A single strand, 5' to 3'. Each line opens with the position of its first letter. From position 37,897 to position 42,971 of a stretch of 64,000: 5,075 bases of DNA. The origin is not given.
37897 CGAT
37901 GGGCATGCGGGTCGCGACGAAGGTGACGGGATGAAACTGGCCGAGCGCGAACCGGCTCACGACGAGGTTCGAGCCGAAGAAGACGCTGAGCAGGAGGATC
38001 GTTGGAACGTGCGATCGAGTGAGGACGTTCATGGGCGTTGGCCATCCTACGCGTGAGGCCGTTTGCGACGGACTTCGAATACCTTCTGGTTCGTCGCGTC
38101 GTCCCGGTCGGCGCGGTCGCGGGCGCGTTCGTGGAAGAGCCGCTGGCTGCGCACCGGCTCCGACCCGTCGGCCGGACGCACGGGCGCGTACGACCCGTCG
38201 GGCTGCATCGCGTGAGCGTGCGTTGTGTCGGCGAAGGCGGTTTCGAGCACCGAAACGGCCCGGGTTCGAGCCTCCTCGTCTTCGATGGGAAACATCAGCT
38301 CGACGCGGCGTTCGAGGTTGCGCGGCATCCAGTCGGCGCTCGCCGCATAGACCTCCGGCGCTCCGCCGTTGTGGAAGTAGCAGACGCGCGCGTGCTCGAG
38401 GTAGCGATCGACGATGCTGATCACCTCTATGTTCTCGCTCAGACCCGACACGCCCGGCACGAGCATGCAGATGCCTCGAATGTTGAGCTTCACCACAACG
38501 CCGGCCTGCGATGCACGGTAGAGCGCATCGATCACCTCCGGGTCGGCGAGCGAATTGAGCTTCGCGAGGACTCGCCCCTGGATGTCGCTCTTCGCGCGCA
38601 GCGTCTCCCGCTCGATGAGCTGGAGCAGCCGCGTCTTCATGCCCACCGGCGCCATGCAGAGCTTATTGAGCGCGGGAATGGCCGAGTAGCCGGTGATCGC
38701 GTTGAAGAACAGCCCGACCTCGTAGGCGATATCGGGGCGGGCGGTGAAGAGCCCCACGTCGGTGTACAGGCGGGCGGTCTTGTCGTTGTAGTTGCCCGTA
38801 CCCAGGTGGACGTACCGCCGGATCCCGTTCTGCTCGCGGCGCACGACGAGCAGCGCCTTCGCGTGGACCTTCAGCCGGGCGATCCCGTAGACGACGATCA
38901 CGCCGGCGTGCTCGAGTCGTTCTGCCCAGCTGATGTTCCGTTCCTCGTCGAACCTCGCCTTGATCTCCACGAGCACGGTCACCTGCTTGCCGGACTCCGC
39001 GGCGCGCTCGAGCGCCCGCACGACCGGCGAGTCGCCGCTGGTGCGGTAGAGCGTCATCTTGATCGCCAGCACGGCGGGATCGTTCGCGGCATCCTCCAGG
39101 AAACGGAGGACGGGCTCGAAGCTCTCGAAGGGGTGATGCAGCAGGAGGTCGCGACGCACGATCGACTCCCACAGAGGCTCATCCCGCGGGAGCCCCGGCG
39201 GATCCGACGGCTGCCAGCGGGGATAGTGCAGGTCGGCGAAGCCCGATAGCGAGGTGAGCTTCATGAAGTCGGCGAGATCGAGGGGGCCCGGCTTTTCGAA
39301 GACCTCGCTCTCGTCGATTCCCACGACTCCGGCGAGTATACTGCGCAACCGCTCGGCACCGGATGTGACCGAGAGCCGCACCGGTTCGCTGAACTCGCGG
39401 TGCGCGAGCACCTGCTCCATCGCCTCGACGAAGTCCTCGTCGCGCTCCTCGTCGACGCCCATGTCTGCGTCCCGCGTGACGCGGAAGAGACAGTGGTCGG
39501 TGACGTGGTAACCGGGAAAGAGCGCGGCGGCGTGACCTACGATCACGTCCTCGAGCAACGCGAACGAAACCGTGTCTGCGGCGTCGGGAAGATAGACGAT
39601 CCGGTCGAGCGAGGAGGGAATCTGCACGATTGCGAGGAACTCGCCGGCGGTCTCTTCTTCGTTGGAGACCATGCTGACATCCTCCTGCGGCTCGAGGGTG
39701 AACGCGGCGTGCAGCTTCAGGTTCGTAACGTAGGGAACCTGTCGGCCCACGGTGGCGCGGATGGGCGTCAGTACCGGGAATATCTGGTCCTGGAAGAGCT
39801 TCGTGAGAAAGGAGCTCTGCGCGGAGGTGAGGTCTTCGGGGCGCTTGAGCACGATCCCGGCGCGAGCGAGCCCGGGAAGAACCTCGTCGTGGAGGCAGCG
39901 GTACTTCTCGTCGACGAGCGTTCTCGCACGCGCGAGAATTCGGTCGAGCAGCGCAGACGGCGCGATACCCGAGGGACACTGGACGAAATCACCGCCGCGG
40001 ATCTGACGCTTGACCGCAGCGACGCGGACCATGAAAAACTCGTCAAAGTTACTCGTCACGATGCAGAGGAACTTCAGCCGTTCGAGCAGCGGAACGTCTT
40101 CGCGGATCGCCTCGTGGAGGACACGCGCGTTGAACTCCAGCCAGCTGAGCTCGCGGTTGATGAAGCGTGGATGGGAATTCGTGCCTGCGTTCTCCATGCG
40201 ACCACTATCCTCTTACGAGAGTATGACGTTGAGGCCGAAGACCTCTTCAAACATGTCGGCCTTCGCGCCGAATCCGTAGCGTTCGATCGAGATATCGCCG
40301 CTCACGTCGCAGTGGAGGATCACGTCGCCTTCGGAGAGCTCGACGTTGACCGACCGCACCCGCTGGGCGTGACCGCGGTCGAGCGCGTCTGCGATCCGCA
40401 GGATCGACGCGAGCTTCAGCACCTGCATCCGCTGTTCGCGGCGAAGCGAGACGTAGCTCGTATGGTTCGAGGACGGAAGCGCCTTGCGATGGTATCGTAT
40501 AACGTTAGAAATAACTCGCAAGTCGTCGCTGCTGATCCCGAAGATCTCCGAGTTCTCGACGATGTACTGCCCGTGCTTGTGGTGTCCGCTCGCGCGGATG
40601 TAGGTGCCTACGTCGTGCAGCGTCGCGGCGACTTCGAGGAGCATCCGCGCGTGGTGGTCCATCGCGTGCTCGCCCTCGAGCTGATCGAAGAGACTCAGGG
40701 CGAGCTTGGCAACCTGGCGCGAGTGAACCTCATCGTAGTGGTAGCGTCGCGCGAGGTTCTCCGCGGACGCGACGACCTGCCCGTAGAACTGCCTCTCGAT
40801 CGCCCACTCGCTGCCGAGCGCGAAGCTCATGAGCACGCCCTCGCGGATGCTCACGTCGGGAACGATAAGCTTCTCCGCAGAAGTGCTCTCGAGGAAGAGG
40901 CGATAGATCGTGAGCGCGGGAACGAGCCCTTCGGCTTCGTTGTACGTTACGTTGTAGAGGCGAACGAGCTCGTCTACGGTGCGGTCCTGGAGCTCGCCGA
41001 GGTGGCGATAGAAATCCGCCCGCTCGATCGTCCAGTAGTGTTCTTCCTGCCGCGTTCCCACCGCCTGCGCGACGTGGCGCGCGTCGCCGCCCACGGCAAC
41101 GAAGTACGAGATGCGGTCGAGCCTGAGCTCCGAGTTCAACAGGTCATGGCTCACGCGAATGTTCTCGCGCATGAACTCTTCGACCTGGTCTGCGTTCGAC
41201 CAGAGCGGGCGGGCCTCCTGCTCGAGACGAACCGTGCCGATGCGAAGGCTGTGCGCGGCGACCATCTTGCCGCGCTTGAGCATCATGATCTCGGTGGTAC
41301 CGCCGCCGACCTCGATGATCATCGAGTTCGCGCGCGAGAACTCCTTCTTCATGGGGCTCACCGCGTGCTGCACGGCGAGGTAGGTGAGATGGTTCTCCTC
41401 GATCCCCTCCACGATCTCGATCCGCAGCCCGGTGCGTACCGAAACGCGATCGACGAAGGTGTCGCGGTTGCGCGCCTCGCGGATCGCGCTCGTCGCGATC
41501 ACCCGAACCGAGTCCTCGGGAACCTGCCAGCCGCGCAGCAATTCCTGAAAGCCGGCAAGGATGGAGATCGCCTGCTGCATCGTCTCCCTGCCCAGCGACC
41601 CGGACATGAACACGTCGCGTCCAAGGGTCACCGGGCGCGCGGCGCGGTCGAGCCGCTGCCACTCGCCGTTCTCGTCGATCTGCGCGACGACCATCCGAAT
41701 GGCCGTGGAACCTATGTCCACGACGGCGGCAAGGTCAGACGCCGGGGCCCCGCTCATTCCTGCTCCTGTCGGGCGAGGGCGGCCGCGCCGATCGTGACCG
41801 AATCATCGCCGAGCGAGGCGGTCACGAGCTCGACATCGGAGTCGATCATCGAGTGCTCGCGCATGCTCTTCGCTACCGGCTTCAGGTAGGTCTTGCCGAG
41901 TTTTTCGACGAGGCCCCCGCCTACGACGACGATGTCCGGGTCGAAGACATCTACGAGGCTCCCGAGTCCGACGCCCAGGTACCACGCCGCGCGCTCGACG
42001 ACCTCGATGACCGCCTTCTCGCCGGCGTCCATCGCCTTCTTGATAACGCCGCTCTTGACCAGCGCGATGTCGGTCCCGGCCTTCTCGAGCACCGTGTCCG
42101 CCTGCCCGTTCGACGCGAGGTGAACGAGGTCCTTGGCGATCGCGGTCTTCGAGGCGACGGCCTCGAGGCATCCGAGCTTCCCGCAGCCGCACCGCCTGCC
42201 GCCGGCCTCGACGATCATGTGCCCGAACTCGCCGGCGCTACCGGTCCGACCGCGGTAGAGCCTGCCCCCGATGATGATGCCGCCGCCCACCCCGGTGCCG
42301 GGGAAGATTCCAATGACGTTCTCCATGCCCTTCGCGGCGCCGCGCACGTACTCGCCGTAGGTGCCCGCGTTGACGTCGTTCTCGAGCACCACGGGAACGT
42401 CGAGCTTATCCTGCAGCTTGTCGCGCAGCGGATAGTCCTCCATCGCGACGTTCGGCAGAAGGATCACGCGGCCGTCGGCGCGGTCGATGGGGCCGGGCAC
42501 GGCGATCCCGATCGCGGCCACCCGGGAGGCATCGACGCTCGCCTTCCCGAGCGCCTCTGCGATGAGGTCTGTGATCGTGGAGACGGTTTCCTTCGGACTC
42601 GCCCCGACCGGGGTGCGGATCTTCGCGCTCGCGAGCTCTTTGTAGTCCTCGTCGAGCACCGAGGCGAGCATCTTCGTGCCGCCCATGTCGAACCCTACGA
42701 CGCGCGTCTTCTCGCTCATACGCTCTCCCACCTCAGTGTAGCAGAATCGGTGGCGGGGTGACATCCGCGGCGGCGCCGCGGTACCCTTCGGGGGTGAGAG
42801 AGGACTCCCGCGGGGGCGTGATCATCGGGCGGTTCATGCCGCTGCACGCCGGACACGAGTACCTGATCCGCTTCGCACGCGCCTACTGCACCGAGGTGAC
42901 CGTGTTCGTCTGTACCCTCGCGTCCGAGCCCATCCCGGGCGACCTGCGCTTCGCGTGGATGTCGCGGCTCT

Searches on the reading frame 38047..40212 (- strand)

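Call 75: search_protein_families(library=pfam, proteins=[window:38047-40212:-], max_evalue=0.00001)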
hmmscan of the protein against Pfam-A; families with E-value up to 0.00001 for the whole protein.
window:38047-40212:- (721 aa): 5 families
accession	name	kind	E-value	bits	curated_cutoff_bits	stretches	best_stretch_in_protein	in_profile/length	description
PF17941.7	PP_kinase_C_1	-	2.7e-73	245.5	25.7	1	348-510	3-165/167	Polyphosphate kinase C-terminal domain 1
PF13090.12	PP_kinase_C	-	7.2e-64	214.8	25.8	1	518-690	1-172/172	Polyphosphate kinase C-terminal domain 2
PF02503.22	PP_kinase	-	5.1e-49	166.9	31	1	132-319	2-183/183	Polyphosphate kinase middle domain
PF13089.11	PP_kinase_N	-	2.7e-36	124.6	23.8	1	17-122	1-106/107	Polyphosphate kinase N-terminal domain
PF13091.12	PLDc_2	-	1.3e-09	38.4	27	0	384-504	12-129/132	PLD-like domain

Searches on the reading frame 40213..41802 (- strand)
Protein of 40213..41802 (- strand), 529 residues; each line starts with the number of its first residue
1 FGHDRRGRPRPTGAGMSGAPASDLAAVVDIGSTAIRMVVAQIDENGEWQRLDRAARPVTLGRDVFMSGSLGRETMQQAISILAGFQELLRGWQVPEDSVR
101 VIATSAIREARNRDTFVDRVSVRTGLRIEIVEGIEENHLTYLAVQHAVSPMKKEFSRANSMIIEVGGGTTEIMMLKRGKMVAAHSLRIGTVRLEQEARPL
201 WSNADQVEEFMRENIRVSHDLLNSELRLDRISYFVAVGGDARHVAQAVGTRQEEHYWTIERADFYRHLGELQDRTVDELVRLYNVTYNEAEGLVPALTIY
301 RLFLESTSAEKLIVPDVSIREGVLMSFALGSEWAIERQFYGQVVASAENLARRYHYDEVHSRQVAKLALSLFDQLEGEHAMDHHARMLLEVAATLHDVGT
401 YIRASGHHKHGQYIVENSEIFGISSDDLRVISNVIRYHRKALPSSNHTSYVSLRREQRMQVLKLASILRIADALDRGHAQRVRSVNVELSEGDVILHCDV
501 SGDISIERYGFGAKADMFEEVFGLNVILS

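Call 75: search_protein_families(library=pfam, proteins=[window:40213-41802:-], max_evalue=0.00001)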
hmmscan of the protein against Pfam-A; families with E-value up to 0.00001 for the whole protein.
window:40213-41802:- (529 aa): 3 families
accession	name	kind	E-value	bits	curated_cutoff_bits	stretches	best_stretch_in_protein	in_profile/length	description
PF02541.22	Ppx-GppA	-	4.8e-36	125.1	27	1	38-327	1-281/285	Ppx/GppA phosphatase family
PF21447.3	Ppx-GppA_III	-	1.5e-32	113.3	27.3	1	345-493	4-151/177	Ppx/GppA phosphatase, domain III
PF01966.28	HD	-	5.9e-11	43.1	22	1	360-476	4-115/116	HD domain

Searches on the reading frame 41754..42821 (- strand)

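Call 75: search_protein_families(library=pfam, proteins=[window:41754-42821:-], max_evalue=0.00001)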
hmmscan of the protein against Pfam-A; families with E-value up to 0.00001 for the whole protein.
window:41754-42821:- (355 aa): 1 family
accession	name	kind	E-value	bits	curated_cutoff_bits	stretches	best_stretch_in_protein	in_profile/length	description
PF00480.26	ROK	-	1.4e-68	232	22.9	1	42-352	2-293/294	ROK family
